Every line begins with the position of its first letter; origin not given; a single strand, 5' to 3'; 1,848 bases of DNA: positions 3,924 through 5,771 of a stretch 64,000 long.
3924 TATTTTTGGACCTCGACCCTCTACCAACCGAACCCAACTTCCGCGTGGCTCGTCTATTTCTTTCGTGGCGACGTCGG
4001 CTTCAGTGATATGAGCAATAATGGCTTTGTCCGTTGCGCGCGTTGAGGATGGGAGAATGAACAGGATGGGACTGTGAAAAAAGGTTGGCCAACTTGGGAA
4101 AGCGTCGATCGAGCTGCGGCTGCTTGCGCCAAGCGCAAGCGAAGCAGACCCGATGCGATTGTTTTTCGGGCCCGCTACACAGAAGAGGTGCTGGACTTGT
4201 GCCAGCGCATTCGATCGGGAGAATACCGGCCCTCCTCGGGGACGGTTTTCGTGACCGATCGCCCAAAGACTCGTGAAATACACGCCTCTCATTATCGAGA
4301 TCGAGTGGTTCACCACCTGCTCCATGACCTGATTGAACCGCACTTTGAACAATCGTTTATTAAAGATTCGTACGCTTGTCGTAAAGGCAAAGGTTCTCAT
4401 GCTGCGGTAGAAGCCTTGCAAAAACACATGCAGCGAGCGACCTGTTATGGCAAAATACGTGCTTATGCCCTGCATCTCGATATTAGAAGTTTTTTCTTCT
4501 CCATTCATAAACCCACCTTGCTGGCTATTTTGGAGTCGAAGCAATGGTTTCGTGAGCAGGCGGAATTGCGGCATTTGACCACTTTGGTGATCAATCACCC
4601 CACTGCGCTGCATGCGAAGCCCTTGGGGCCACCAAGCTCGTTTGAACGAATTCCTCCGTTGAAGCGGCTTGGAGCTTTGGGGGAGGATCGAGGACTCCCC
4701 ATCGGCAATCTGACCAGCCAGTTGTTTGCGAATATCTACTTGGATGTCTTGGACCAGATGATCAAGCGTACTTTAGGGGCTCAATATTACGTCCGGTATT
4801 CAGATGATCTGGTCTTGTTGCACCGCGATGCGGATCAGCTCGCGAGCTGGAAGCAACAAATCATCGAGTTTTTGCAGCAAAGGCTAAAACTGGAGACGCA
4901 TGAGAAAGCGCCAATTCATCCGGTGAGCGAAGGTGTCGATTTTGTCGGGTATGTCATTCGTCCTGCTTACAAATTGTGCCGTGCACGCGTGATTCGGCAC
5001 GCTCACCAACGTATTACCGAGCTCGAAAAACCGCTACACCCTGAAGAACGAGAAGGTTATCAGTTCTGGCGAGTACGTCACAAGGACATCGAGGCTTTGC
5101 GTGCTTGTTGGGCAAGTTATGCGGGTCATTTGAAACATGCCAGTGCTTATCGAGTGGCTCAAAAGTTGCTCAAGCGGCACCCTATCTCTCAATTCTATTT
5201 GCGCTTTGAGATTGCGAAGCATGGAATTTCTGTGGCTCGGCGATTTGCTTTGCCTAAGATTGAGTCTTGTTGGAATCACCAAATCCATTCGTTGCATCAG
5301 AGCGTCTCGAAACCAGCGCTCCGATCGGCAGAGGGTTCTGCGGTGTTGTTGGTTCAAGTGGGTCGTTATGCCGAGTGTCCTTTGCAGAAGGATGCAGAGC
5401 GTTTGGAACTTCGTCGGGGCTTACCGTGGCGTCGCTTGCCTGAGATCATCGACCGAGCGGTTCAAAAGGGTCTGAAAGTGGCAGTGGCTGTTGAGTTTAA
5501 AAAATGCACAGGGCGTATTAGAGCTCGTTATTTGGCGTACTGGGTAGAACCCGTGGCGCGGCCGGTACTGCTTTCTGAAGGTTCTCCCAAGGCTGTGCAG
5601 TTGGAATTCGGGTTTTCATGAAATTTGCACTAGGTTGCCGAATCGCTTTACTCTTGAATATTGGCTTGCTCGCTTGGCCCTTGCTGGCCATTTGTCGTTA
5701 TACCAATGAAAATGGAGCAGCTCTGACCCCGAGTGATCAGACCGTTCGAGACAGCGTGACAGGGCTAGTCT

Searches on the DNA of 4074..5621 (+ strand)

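Call 59: search_rna_families(sources=[L002, L003, L006, L010], threshold=gathering)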
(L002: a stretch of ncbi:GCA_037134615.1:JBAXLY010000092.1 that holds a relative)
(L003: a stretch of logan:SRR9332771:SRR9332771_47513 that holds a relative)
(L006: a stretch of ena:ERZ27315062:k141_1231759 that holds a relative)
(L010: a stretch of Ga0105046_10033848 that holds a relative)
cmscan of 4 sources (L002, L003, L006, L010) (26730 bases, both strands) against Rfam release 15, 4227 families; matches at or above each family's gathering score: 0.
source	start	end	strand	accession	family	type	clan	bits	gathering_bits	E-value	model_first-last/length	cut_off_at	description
